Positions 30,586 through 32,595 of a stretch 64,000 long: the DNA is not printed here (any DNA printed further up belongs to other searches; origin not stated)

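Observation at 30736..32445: Circularly permuted HldE paralog coexisting with a canonical HldE in the same window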

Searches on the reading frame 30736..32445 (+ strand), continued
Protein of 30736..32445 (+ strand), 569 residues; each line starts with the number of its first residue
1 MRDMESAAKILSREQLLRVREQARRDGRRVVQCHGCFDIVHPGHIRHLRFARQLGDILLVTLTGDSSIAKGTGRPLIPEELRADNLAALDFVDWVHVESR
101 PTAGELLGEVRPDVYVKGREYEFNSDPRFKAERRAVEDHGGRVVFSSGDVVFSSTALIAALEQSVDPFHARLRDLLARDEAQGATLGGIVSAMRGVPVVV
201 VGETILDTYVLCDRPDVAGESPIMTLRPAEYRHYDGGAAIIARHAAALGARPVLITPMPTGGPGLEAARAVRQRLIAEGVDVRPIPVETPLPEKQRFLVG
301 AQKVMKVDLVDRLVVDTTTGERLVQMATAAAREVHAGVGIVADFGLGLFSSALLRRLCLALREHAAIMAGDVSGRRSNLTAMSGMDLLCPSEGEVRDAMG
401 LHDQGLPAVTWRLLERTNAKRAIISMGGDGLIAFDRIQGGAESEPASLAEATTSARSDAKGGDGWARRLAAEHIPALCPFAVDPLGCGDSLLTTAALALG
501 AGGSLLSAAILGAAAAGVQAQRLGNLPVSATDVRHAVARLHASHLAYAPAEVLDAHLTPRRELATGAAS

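Call 27: search_solved_structures(query=window:30736-32445:+, max_evalue=0.001, show_alignments=4)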
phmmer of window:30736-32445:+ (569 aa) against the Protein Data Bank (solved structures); distinct sequences matched with E-value up to 0.001: 7.
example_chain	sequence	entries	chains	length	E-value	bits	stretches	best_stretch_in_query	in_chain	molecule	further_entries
5x9q_A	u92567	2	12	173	4.3e-16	61.7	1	9-158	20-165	Putative cytidylyltransferase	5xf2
3elb_A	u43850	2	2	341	1.9e-14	56.3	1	27-129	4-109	Ethanolamine-phosphate cytidylyltransferase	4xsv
4e84_A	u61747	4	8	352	1e-08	37.4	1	472-531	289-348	D-beta-D-heptose 7-phosphate kinase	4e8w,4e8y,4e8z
3glv_A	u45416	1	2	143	2.4e-08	36.2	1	31-125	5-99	Lipopolysaccharide core biosynthesis protein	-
5x3d_A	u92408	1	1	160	6.6e-06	28.1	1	30-158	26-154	Phosphoenolpyruvate phosphomutase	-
2b7l_A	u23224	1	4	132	1.7e-05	26.7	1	30-125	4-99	glycerol-3-phosphate cytidylyltransferase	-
1coz_A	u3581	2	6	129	0.00013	23.9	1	31-122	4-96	PROTEIN (GLYCEROL-3-PHOSPHATE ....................) | glycerol-3-phosphate cytidylyltransferase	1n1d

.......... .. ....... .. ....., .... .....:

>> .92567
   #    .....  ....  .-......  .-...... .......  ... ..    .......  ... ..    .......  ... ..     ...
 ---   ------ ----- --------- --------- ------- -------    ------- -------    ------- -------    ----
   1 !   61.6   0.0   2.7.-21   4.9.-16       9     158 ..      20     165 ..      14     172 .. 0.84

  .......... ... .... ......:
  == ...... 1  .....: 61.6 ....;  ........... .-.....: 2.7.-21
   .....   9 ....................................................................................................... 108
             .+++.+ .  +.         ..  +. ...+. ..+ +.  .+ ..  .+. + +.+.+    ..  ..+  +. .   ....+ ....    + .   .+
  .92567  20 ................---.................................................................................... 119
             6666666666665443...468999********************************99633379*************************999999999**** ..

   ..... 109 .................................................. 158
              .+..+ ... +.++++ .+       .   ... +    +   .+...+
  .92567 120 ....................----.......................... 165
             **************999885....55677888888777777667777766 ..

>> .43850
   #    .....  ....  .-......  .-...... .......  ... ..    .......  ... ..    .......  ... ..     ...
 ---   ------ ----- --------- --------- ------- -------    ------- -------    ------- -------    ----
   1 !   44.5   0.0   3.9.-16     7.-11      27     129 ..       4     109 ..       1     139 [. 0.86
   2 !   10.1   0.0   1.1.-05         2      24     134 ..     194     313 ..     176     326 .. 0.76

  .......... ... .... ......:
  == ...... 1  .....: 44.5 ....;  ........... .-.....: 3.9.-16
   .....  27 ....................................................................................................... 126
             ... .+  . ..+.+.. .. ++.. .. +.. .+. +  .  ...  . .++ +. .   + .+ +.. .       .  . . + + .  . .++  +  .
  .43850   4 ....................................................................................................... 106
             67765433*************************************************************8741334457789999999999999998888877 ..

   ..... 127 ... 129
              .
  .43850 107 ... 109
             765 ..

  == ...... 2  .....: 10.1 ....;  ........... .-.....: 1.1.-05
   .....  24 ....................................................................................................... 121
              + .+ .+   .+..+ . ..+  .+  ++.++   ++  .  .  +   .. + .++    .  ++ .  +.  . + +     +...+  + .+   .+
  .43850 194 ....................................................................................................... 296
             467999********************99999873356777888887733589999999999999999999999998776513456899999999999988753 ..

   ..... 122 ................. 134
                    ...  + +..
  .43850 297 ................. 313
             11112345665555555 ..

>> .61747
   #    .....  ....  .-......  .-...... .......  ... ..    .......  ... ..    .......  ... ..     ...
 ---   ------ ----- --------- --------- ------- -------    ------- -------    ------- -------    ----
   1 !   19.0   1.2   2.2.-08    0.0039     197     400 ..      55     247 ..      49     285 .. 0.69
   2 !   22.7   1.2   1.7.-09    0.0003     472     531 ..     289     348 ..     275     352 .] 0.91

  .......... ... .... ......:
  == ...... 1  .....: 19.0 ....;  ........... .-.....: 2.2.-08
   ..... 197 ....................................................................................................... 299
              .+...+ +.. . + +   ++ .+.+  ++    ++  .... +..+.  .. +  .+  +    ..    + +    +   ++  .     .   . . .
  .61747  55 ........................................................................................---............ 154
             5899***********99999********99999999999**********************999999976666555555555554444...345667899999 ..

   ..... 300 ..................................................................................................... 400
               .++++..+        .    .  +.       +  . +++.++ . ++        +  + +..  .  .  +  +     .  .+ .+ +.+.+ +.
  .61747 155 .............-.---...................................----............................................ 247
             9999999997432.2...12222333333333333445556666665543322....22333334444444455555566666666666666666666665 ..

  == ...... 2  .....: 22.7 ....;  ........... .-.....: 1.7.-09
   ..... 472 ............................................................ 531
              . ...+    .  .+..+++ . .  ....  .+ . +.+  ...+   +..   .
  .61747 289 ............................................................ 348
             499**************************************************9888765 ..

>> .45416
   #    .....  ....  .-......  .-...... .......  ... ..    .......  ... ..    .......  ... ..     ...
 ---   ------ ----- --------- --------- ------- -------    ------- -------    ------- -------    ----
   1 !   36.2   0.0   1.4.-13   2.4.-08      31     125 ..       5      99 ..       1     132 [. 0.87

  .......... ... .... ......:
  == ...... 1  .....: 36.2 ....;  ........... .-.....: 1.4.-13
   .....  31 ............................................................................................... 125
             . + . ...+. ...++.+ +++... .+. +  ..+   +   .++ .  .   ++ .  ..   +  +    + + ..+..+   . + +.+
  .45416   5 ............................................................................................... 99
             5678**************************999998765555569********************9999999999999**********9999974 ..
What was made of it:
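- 30736..31245 (+): HldC-like nucleotidyltransferase domain (aa 1-170). CHG/HPGH motif at 30832-30867, KGxEY at 31066-31095, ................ at 31153-31200. Best solved structure by sequence is B. pseudomallei HldC 5x9q (call 27).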

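Call 31: find_related_loci(query=A1, collection=genome_contigs, flank=8000)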
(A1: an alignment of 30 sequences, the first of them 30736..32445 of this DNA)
Query A1 (569 aa) in genome_contigs; peptide patterns used: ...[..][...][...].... (x = any residue, [..] = any of these).
600 stretches matched a pattern (row limit reached: there are more); 586 encode a relative of the query (tblastn E <= 1e-3); the best 80 are kept; 80 distinct loci.
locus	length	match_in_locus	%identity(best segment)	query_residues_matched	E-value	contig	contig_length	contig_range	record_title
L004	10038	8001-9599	60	9-566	0e+0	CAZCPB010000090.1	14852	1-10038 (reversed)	MAG TPA_asm: uncultured Phycisphaeraceae bacterium isolate binchicken_co235_156 genome assembly, contig: NODE_9942_lengt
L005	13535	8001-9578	63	9-554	0e+0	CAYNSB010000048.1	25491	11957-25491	MAG TPA_asm: uncultured Phycisphaeraceae bacterium isolate SRP189682_co1_57 genome assembly, contig: NODE_3150_length_25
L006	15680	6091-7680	59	6-553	0e+0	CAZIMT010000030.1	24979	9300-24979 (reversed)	MAG TPA_asm: uncultured Phycisphaeraceae bacterium isolate SRP128246_co1_508 genome assembly, contig: NODE_3717_length_2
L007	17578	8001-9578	60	10-555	0e+0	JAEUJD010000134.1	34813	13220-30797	MAG: Phycisphaerales bacterium isolate new MAG-60 k141_3308773, whole genome shotgun sequence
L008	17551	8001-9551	58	8-545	0e+0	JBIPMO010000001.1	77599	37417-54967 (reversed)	MAG: Phycisphaerales bacterium isolate ME2016-09-23_3300044730_group7_bin33 Rohwer_bin1614_scaffold_51_c1, whole genome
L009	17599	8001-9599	57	9-558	0e+0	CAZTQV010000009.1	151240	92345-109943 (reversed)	MAG TPA_asm: uncultured Phycisphaeraceae bacterium isolate SRP342821_co1_63 genome assembly, contig: NODE_56_length_1512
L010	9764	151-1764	57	4-561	0e+0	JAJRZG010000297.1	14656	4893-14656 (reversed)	MAG: Planctomycetota bacterium isolate Dive96_bin4.162 k141_3449878, whole genome shotgun sequence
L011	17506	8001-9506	60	31-547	4e-177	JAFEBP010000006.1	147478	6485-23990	MAG: Planctomycetota bacterium isolate SZAS-3 PLAN-TMP-2__6__length-147478, whole genome shotgun sequence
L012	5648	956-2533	51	7-548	7e-155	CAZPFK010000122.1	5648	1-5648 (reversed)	MAG TPA_asm: uncultured Vicinamibacteraceae bacterium isolate SRP329715_co2_117 genome assembly, contig: NODE_24622_leng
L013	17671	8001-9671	60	6-555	0e+0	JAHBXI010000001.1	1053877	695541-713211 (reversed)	MAG: Phycisphaeraceae bacterium isolate ACE_PLA10 PLA10_1, whole genome shotgun sequence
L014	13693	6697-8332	60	5-558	2e-152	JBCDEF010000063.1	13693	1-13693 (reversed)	MAG: Planctomycetota bacterium isolate P01_G01_bin.58 k141_562295_length_13693_cov_12.6709, whole genome shotgun sequenc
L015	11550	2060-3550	44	9-530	3e-123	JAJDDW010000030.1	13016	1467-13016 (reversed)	MAG: Phycisphaerae bacterium isolate OFTM182 OFTM182_29, whole genome shotgun sequence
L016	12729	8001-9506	43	9-535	2e-122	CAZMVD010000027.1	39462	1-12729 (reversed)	MAG TPA_asm: uncultured Phycisphaeraceae bacterium isolate SRP193661_co2_155 genome assembly, contig: NODE_987_length_39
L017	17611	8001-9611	43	1-562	4e-117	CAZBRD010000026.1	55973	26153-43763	MAG TPA_asm: uncultured Phycisphaeraceae bacterium isolate SRP287051_co1_53 genome assembly, contig: NODE_1135_length_55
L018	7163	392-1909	43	9-539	2e-116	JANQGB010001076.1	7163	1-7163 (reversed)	MAG: Phycisphaerae bacterium isolate PL23b_bin.28 k99_548661, whole genome shotgun sequence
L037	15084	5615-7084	31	9-533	8e-67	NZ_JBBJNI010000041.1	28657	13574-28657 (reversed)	MAG: Daejeonella sp. isolate RUP_SRG_10 MBC-RUP_F0-S0_710, whole genome shotgun sequence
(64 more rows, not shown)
